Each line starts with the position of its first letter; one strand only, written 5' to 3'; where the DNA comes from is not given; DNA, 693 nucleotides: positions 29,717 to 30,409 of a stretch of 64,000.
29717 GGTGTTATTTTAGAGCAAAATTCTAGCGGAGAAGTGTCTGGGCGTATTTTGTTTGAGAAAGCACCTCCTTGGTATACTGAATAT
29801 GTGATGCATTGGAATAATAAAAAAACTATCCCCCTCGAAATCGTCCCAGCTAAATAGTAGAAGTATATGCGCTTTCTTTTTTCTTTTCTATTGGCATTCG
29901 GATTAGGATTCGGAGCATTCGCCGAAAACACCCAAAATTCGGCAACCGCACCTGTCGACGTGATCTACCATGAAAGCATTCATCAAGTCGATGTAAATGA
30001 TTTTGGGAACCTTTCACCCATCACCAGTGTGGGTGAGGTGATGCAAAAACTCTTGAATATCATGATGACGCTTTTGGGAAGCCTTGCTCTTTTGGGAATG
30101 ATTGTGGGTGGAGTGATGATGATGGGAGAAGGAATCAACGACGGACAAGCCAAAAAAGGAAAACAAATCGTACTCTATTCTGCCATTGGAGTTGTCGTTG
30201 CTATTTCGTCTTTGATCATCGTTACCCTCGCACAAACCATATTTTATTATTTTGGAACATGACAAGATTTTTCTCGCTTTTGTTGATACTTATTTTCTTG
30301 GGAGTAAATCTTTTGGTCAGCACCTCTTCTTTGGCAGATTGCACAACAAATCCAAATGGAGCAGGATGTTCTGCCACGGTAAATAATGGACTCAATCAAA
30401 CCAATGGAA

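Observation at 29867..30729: Two translationally coupled VirB2/TrbC-like pilin paralogs with no cognate T4SS genes in view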

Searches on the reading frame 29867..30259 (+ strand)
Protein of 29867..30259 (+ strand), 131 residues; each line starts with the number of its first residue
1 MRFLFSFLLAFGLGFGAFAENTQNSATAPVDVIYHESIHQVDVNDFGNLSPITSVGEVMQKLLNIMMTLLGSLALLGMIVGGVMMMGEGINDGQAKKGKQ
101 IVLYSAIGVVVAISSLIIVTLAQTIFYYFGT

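Call 3: search_protein_families(library=pfam, proteins=[window:29867-30259:+], max_evalue=1)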
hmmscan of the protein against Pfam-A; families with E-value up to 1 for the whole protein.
window:29867-30259:+ (131 aa): 2 families
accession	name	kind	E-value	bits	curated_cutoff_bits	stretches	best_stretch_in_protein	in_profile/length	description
PF18895.5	T4SS_pilin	-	2.6e-08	34.2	26.6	1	54-121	4-70/71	Type IV secretion system pilin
PF04956.18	TrbC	-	0.00088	19.9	27.9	1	53-120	35-96/98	TrbC/VIRB2 pilin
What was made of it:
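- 29867..30262 (+): pilA: a 131-aa VirB2-like pilin of the Patescibacteria T4SS_pilin family, the rank-1 subfamily of the array. TrbC PF04956 19.9 bits, below cutoff (call 3).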

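Call 11: search_protein_families(library=ncbifam, proteins=[window:29867-30259:+], max_evalue=0.1)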
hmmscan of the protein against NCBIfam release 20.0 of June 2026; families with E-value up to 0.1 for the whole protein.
window:29867-30259:+ (131 aa): 1 family
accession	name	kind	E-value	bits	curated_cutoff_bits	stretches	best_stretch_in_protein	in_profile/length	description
NF045849.1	ICE_MMCAP2_0565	equivalog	0.00024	20.7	40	1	53-122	7-76/80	Mbov_0395 family pilin-like conjugal transfer protein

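Call 12: find_encoding_contigs(protein=window:29867-30259:+, flank=10000, max_places=6)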
Protein window:29867-30259:+ (131 aa): 2 contigs read that carry it; 2 places shown.
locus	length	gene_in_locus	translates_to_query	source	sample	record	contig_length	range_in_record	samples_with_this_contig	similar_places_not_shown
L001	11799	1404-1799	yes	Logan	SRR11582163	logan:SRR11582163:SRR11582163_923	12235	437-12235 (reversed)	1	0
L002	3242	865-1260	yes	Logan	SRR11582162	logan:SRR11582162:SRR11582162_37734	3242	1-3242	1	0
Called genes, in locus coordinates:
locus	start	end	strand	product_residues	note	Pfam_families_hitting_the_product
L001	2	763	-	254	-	?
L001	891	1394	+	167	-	-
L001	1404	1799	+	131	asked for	PF18895:T4SS_pilin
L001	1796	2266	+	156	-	-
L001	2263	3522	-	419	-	PF04294:VanW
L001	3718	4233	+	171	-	PF01250:Ribosomal_S6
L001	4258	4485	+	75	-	PF01084:Ribosomal_S18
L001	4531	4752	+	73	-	PF01197:Ribosomal_L31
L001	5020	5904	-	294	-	PF04294:VanW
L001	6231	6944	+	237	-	-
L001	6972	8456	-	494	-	PF01209:Ubie_methyltran, PF05175:MTS, PF13489:Methyltransf_23, PF13649:Methyltransf_25, PF13847:Methyltransf_31, PF08241:Methyltransf_11, PF08242:Methyltransf_12, PF03808:Glyco_tran_WecG, +2 more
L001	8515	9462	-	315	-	PF01189:Methyltr_RsmB-F, PF01728:FtsJ (weak), PF02390:Methyltransf_4 (faint)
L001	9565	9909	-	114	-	PF00111:Fer2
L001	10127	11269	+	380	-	PF00575:S1 (weak), PF23459:S1_RRP5 (faint), PF13509:S1_2 (faint), PF00575:S1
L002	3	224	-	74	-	?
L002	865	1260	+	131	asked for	PF18895:T4SS_pilin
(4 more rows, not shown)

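Call 13: find_homologous_proteins(query=window:29867-30259:+, max_evalue=0.001)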
Query window:29867-30259:+ (131 aa): 2 proteins with E <= 0.001 among 37 candidates.
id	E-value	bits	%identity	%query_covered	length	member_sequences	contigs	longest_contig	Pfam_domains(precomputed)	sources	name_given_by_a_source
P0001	3.8e-75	268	100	100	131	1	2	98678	PF18895.6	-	-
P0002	1.2e-47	179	79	81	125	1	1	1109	PF18895.6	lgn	-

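Call 26: search_protein_representatives(protein=window:29867-30259:+)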
Query: 131 residues. Proteins with E-value up to 0.001 (for the whole library): 1462; up to 1e-10: 43; up to 1e-30: 3. The best 150 are listed.
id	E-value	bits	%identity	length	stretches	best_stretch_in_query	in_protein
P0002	3.9e-48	178.9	78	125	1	24-131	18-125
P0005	1.3e-36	141.7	54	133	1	4-131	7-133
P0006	1.7e-34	134.8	60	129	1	26-131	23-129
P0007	8.0e-24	100.4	47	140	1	14-131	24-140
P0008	1.7e-23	99.4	42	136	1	4-130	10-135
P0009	2.0e-23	99.1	43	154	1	24-129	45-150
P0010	5.8e-22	94.4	43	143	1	8-130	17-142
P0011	1.0e-20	90.4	42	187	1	26-129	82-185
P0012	7.5e-19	84.4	40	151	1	3-129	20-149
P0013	8.7e-19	84.2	23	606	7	62-120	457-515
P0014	9.0e-19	84.1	41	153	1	23-127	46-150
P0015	1.2e-18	83.8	39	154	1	13-128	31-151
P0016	2.4e-18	82.7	29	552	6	52-122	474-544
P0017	2.5e-17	79.5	38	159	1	20-131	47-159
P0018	2.8e-16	76.1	41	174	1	21-130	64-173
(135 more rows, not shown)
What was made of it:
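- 29867..30262 (+): 1462 homologous cluster representatives (call 26).
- Checked: It has 1462 cluster representatives at E<=1e-3 (call 26).
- Many family members are fusions of 2-8 hairpins in one polypeptide (call 26), which is hard to reconcile with a simple helical pilus of single subunits.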

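Call 28: find_encoding_contigs(protein=P0005, flank=10000, max_places=4)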
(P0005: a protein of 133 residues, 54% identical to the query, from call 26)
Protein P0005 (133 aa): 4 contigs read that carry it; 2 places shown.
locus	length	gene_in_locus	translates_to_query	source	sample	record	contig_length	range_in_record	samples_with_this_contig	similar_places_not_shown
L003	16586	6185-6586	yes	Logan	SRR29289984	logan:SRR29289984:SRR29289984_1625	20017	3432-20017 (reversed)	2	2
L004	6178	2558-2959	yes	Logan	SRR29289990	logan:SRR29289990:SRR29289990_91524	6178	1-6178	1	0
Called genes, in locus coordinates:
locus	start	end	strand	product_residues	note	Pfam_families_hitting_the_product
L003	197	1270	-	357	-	PF09587:PGA_cap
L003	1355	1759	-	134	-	-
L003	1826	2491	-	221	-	PF18895:T4SS_pilin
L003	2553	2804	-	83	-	-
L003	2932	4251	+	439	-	PF13393:tRNA-synt_His, PF00587:tRNA-synt_2b, PF03129:HGTP_anticodon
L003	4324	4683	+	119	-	-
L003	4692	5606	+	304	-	-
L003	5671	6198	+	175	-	-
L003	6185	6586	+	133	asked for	PF18895:T4SS_pilin (weak)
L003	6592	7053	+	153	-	-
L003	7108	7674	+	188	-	PF02545:Maf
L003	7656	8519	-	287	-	-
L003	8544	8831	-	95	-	-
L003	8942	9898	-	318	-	PF02388:FemAB, PF13480:Acetyltransf_6, PF02388:FemAB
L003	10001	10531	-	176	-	-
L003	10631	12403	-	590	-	PF00005:ABC_tran, PF02463:SMC_N (faint), PF07693:KAP_NTPase (faint), PF13476:AAA_23 (faint), PF13304:AAA_21 (faint), PF13401:AAA_22 (faint), PF12848:ABC_tran_Xtn, PF00005:ABC_tran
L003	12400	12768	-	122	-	PF01687:Flavokinase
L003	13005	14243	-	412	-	PF00395:SLH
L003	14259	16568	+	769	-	PF18072:FGAR-AT_linker (weak), PF00586:AIRS, PF02769:AIRS_C, PF00586:AIRS (weak)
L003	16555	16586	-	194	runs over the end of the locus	PF23023:Anti-Pycsar_Apyc1 (weak), PF00753:Lactamase_B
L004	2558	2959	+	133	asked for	PF18895:T4SS_pilin (weak)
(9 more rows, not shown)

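Call 29: find_encoding_contigs(protein=P0006, flank=10000, max_places=3)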
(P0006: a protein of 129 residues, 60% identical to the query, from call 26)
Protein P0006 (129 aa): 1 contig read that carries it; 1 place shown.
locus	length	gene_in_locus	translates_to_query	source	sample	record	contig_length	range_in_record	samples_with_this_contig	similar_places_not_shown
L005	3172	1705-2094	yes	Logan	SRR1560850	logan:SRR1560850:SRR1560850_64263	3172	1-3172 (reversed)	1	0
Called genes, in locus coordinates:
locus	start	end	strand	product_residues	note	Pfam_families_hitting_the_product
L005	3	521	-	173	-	?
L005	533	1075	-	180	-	-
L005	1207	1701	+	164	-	-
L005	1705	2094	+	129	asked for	PF18895:T4SS_pilin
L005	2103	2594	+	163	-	-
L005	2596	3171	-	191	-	?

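Call 30: find_encoding_contigs(protein=P0007, flank=10000, max_places=3)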
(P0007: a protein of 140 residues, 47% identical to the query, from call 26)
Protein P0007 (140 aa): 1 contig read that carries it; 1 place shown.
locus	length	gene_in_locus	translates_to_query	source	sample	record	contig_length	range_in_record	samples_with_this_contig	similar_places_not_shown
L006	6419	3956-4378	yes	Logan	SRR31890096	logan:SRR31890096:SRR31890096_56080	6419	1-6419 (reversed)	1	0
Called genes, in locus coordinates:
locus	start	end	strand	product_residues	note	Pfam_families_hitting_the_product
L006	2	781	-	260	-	?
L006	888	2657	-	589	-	-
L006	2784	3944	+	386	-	-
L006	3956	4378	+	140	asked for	PF18895:T4SS_pilin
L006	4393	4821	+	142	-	PF18895:T4SS_pilin (weak)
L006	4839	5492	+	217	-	PF18895:T4SS_pilin (weak), PF01578:Cytochrom_C_asm (faint), PF18895:T4SS_pilin (weak)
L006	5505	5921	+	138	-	PF18895:T4SS_pilin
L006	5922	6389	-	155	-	PF02590:SPOUT_MTase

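Call 31: find_encoding_contigs(protein=P0008, flank=10000, max_places=3)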
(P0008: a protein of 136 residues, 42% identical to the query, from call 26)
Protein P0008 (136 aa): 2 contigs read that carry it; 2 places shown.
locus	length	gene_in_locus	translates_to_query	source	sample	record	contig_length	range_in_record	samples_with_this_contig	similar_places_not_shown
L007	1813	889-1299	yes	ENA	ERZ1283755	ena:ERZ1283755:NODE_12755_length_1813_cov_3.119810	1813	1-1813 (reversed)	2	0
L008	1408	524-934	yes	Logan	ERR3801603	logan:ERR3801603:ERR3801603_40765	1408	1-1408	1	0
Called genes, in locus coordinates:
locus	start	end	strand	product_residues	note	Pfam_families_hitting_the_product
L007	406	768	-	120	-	PF18910:DUF5665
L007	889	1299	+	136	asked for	PF18895:T4SS_pilin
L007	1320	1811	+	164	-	?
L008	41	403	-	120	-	PF18910:DUF5665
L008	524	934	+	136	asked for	PF18895:T4SS_pilin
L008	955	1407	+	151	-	?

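Call 34: find_related_loci(query=A2, collection=genome_contigs, flank=10000)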
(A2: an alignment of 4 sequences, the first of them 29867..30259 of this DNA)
Query A2 (131 aa) in genome_contigs; peptide patterns used: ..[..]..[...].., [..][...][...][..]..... (x = any residue, [..] = any of these).
166 stretches matched a pattern, but none encodes a relative of the query by tblastn (E <= 1e-3).

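Call 44: search_solved_structures(query=A1, max_evalue=10, show_alignments=2)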
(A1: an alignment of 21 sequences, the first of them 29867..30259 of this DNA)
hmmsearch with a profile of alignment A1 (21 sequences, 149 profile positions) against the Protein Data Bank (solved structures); distinct sequences matched with E-value up to 10: 3.
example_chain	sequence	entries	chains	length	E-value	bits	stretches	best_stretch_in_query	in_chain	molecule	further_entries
2l9u_A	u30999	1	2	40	0.21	15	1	80-108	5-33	Receptor tyrosine-protein kinase erbB-3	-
7qhm_J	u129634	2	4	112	0.82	13.1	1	92-139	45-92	Hypothetical membrane protein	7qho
7upq_B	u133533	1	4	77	0.87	13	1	33-99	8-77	DHT03 protein B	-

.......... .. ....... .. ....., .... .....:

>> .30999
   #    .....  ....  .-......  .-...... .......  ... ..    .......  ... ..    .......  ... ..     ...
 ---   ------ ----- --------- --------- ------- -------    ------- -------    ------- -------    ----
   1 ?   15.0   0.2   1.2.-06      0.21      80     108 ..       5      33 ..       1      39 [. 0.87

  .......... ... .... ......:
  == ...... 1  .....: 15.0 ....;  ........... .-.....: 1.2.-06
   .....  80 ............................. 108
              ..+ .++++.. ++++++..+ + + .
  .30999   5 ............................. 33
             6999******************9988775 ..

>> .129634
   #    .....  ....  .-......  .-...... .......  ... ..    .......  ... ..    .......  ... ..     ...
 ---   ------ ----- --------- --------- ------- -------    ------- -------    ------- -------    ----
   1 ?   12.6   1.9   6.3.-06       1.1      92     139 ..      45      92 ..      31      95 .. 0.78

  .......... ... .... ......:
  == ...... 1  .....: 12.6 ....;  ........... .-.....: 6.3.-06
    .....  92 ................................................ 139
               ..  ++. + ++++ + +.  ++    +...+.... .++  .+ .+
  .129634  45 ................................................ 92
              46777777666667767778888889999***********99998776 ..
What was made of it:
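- Tried and rejected: A sequence-profile search of PDB with the pilA family gave only chance hits (call 44).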

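Call 60: predict_structure(alignment_id=A1)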
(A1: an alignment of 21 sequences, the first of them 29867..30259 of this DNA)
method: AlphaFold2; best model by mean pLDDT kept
length: 131 residues; sequences in the alignment: 21
mean_pLDDT: 72.7   pTM: 0.48
mean pLDDT of the five models: 72.7, 71.7, 69.9, 69.7, 68.8
residues with pLDDT >= 90: 27; 70-90: 47; 50-70: 42; < 50: 15
segments of 3 or more residues with pLDDT < 50: 21-25, 33-36
pLDDT, mean of each block of 10 residues (from residue 1): 65 59 49 49 51 67 86 92 84 88 92 88 78 48
secondary structure, 60 per line:
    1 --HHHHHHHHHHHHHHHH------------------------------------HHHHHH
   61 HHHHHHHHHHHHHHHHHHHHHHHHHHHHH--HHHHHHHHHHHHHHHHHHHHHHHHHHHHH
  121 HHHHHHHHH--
elements in order: H3-18 H55-89 H92-129
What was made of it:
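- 29867..30262 (+): AF2 hairpin (call 60).
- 29867..29923 (+): pilA signal peptide (residues 1-19), with predicted SPase I site AFA|EN. AF2 helix 3-18 (call 60).
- Checked: In pilA the hairpin is H55-89/H92-129, with pLDDT 84-92 in the hairpin (call 60).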

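Call 65: find_related_loci(query=A2, collection=metagenome_contigs, flank=10000)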
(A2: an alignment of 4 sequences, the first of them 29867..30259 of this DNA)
Query A2 (131 aa) in metagenome_contigs; peptide patterns used: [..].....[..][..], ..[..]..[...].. (x = any residue, [..] = any of these).
483 stretches matched a pattern, but none encodes a relative of the query by tblastn (E <= 1e-3).

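Call 66: fold_search(model_id=the predicted structure, library=pdb)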
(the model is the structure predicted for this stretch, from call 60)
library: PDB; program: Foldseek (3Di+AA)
matches with E <= 10: 67; with E <= 0.001: 0
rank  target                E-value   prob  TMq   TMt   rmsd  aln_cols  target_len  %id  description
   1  8dfu_0                1.1e+00  0.63  0.38  0.54   5.8        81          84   16  Cryo-EM structure of conjugation pili from Aeropyrum pernix (released 2023-03-22)
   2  5u0p_V                1.6e+00  0.23  0.31  0.34   5.1        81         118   12  Cryo-EM structure of the transcriptional Mediator (released 2017-03-08)
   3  8vc9_E                2.0e+00  0.60  0.38  0.14   3.1        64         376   11  Hybrid response regulator LvrB from Leptospira / phosphorylated REC form (released 2024-12-18)
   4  4h63_V                2.3e+00  0.15  0.26  0.29   6.4        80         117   19  Structure of the Schizosaccharomyces pombe Mediator head module (released 2012-10-31)
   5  6yo0_g1               2.6e+00  0.54  0.41  0.56   3.2        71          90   20  Cryo-EM structure of Tetrahymena thermophila mitochondrial ATP synthase - F1/peripheral stalk (released 2020-09-30)
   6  4o9t_B                2.6e+00  0.38  0.31  0.16  10.3        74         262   14  Mechanism of transhydrogenase coupling proton translocation and hydride transfer (released 2014-06-11)
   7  6zsh_C                2.9e+00  0.41  0.42  0.62   3.3        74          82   16  The mechanism of activation of the actin binding protein EHBP1 by Rab8 family members (released 2020-09-02)
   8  5wbx_B                2.9e+00  0.38  0.34  0.46   5.3        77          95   12  Structural insights into the potency of SK/IK channel positive modulators (released 2017-12-20)
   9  9vub_A                3.3e+00  0.35  0.40  0.15   7.1        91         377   11  channel C complex with 3 (released 2026-03-11)
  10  4o93_B                3.3e+00  0.30  0.30  0.16  10.4        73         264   14  Crystal structure of Thermus thermophilis transhydrogeanse domain II dimer (released 2014-12-31)
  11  6s1k_E                3.6e+00  0.41  0.43  0.54   3.2        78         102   15  E. coli Core Signaling Unit, carrying QQQQ receptor mutation (released 2020-01-22)
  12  4j9z_B                3.6e+00  0.33  0.34  0.45   5.3        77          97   12  Calcium-calmodulin complexed with the calmodulin binding domain from a small conductance potassium channel splice vari (released 2013-03-27)
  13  7a0g_DDD              3.6e+00  0.14  0.28  0.13   7.0        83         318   18  Structure of the SmhB pore of the tripartite alpha-pore forming toxin, Smh, from Serratia marcescens. (released 2021-03-31)
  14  6czq_B                4.1e+00  0.28  0.35  0.47   5.3        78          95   12  A V-to-F substitution in SK2 channels causes Ca2+ hypersensitivity and improves locomotion in a C. elegans ALS model (released 2018-08-01)
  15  4o9p_B                4.1e+00  0.12  0.26  0.15  10.7        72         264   11  Crystal structure of Thermus thermophilis transhydrogeanse domain II dimer SeMet derivative (released 2014-06-11)
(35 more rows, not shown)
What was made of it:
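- The best, though weak, structural hit of pilA is an archaeal conjugative pilin (call 66).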

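Call 87: search_protein_families(library=pfam, proteins=[L003:4692-5603:+], max_evalue=10)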
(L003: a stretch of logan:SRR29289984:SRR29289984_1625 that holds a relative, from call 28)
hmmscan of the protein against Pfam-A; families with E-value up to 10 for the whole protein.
L003:4692-5603:+ (304 aa): 6 families
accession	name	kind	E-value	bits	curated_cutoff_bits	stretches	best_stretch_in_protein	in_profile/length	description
PF14022.11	DUF4238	-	0.0049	16.8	27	1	19-127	57-160/281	Protein of unknown function (DUF4238)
PF23804.1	DUF7179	-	0.054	14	27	1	45-110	7-70/90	Family of unknown function (DUF7179)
PF01496.24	V_ATPase_I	-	0.096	11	30.7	1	10-125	61-171/815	V-type ATPase 116kDa subunit family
PF00034.26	Cytochrom_C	-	0.32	12.8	21.3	0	18-64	42-89/90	Cytochrome c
PF14932.11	HAUS-augmin3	-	0.45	10.4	29.4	1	4-113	52-163/260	HAUS augmin-like complex subunit 3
PF11983.13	FtsA_C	-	3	9.4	27.4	1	74-116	26-63/65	Cell division protein FtsA, C-terminal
